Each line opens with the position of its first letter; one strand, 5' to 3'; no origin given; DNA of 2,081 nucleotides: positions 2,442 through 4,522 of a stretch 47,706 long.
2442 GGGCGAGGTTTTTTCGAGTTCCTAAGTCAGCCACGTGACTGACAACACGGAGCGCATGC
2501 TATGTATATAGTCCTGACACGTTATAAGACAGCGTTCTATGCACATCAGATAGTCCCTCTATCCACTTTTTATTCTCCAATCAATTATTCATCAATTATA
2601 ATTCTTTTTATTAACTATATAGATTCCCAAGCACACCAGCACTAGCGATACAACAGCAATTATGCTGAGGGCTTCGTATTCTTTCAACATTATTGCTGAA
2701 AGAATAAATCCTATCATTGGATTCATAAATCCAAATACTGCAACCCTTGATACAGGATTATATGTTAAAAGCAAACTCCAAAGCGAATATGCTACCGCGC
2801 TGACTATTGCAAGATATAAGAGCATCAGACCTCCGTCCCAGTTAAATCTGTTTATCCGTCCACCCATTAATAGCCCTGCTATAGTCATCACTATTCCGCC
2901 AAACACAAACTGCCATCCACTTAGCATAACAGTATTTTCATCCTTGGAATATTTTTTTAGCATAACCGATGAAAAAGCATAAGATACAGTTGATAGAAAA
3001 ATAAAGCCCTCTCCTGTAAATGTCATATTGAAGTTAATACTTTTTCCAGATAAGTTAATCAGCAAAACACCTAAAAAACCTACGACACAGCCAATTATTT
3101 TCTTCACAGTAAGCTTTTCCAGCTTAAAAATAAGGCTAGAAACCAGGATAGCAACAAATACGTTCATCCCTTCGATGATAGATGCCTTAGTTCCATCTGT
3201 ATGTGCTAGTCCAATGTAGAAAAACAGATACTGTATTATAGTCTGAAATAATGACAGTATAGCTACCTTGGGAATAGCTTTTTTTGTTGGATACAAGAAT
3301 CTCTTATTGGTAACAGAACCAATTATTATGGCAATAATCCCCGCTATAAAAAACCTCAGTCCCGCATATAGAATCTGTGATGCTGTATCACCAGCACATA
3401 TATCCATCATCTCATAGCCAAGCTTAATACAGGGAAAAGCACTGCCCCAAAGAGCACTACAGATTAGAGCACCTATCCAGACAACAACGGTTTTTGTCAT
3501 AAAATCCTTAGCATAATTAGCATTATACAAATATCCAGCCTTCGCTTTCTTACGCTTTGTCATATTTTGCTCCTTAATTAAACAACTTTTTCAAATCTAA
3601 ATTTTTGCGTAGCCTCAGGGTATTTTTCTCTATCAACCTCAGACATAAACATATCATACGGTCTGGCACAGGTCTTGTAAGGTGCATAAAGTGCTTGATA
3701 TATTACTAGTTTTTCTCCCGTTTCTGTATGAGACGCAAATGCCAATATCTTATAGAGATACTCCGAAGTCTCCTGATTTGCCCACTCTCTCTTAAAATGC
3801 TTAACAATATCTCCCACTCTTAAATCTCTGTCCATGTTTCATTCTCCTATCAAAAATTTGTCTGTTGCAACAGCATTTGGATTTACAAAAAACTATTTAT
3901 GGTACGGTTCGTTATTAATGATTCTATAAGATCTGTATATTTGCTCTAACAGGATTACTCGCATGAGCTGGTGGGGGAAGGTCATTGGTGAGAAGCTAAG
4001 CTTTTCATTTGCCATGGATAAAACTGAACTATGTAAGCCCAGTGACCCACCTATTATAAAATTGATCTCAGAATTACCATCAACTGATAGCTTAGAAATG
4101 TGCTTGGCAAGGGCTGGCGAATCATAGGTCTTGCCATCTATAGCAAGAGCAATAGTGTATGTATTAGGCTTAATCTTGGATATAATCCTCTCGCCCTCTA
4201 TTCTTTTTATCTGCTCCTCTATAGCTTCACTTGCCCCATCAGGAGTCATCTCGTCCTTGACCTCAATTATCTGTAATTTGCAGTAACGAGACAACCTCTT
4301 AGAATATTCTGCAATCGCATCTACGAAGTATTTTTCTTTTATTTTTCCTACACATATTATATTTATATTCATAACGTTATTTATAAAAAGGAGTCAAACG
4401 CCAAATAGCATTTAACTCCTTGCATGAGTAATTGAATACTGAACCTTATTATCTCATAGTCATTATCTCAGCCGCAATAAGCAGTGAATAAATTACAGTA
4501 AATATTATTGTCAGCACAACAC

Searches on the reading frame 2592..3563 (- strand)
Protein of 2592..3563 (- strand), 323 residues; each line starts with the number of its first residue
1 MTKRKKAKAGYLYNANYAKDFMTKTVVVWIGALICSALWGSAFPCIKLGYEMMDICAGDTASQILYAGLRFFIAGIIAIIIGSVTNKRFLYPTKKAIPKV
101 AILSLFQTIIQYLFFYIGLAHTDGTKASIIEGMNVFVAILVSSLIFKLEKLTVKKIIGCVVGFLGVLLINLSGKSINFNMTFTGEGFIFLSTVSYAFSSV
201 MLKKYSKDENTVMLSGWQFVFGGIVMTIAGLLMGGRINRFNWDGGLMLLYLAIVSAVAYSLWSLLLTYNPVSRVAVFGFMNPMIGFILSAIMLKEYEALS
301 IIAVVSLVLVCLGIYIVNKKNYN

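Call 12: find_encoding_contigs(protein=window:2592-3563:-, flank=6000, max_places=10)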
Protein window:2592-3563:- (323 aa): no gene with exactly this product is on record in the collection.

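Call 13: find_encoding_contigs(protein=window:2592-3500:-, flank=6000, max_places=10)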
Protein window:2592-3500:- (302 aa): no gene with exactly this product is on record in the collection.

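Call 16: search_protein_families(library=pfam, proteins=[window:2592-3500:-], max_evalue=0.01)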
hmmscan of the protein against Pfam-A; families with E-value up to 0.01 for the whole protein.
window:2592-3500:- (302 aa): 2 families
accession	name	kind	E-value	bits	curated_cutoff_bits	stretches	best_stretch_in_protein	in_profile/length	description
PF00892.27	EamA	-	4.8e-37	127.7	28.2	2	163-297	3-134/135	EamA-like transporter family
PF03151.22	TPT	-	0.003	17.4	30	1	189-296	30-135/291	Triose-phosphate Transporter family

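Call 82: find_homologous_proteins(query=window:2592-3500:-, max_evalue=1e-40)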
Query window:2592-3500:- (302 aa): 5693 proteins with E <= 1e-40 among 8000 candidates; the best 120 are listed.
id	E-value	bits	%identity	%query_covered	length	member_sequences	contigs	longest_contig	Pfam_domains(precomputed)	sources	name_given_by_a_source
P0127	1.8e-186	637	100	100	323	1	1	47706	PF00892.27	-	-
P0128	8.8e-166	569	88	99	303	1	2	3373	PF00892.27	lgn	-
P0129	8.3e-159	546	85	99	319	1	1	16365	PF00892.27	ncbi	-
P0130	2.0e-155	535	82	99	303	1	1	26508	PF00892.27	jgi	-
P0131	1.1e-154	532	83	99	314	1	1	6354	PF00892.27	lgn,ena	-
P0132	1.6e-154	532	83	99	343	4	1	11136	PF00892.27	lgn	-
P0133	1.1e-153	529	83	99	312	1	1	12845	PF00892.27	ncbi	-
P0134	1.4e-151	522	79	100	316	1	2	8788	PF00892.27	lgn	-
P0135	1.7e-151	522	81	99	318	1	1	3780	PF00892.27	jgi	-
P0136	6.0e-149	514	80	98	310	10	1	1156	PF00892.27,PF03151.23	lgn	-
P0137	2.9e-145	501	80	99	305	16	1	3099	PF00892.27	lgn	-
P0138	3.2e-145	501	76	100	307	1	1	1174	PF00892.27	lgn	-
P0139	3.3e-145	501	79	99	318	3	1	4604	PF00892.27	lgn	-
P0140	1.7e-143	496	77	99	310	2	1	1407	PF00892.27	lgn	-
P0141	2.6e-143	495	76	99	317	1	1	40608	PF00892.27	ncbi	-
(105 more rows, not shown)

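Call 83: find_encoding_contigs(protein=P0129, flank=6000, max_places=3)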
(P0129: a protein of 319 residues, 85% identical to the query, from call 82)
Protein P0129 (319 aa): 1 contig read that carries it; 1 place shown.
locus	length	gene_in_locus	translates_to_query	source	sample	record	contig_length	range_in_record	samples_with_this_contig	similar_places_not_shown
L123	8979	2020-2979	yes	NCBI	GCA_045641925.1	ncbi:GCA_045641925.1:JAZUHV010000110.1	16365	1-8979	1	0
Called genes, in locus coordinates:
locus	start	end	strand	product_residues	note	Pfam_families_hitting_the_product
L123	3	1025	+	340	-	?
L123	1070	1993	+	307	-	PF02558:ApbA, PF03807:F420_oxidored (faint), PF08546:ApbA_C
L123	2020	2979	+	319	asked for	PF00892:EamA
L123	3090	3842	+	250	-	-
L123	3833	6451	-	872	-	PF13229:Beta_helix (faint)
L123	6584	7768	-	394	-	PF02275:CBAH, PF03417:AAT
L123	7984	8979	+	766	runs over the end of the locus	PF00150:Cellulase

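Call 84: find_encoding_contigs(protein=P0130, flank=6000, max_places=3)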
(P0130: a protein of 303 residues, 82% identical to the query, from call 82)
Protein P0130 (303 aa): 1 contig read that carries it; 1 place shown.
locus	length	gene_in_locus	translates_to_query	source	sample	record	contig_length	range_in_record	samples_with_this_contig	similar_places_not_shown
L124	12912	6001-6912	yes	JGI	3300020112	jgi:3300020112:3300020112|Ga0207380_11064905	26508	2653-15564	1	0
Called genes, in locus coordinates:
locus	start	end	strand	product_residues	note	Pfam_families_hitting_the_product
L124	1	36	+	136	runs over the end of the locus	PF05164:ZapA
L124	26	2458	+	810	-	PF01136:Peptidase_U32, PF12392:DUF3656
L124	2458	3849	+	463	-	PF01098:FTSW_RODA_SPOVE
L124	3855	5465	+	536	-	PF21922:PBP_dimer_2, PF00905:Transpeptidase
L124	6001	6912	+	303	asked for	PF00892:EamA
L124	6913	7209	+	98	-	-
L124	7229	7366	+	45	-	-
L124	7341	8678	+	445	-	PF03572:Peptidase_S41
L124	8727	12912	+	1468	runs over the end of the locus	-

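Call 85: find_encoding_contigs(protein=P0128, flank=6000, max_places=3)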
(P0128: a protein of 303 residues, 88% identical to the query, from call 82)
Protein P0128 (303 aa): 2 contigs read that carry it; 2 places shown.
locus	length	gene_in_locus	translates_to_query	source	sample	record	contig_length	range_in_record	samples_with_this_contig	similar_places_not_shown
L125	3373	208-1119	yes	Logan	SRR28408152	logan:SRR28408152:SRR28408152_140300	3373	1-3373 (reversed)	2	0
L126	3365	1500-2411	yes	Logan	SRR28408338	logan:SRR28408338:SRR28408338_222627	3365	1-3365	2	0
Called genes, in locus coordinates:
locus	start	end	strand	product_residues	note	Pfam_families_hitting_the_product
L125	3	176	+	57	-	?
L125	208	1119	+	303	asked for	PF00892:EamA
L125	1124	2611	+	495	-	PF00370:FGGY_N, PF02782:FGGY_C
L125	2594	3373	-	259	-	?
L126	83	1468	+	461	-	PF04616:Glyco_hydro_43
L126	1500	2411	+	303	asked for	PF00892:EamA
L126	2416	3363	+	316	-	?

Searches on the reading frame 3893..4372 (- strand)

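Call 16: search_protein_families(library=pfam, proteins=[window:3893-4372:-], max_evalue=0.01)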
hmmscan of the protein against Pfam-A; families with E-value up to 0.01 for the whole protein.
window:3893-4372:- (159 aa): 2 families
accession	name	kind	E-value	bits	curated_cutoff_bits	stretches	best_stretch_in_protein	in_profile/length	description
PF02590.22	SPOUT_MTase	-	7.9e-60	201.8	27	1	1-158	1-154/154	Predicted SPOUT methyltransferase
PF07076.17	DUF1344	-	0.0023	18.1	23.1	1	61-86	5-29/60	Protein of unknown function (DUF1344)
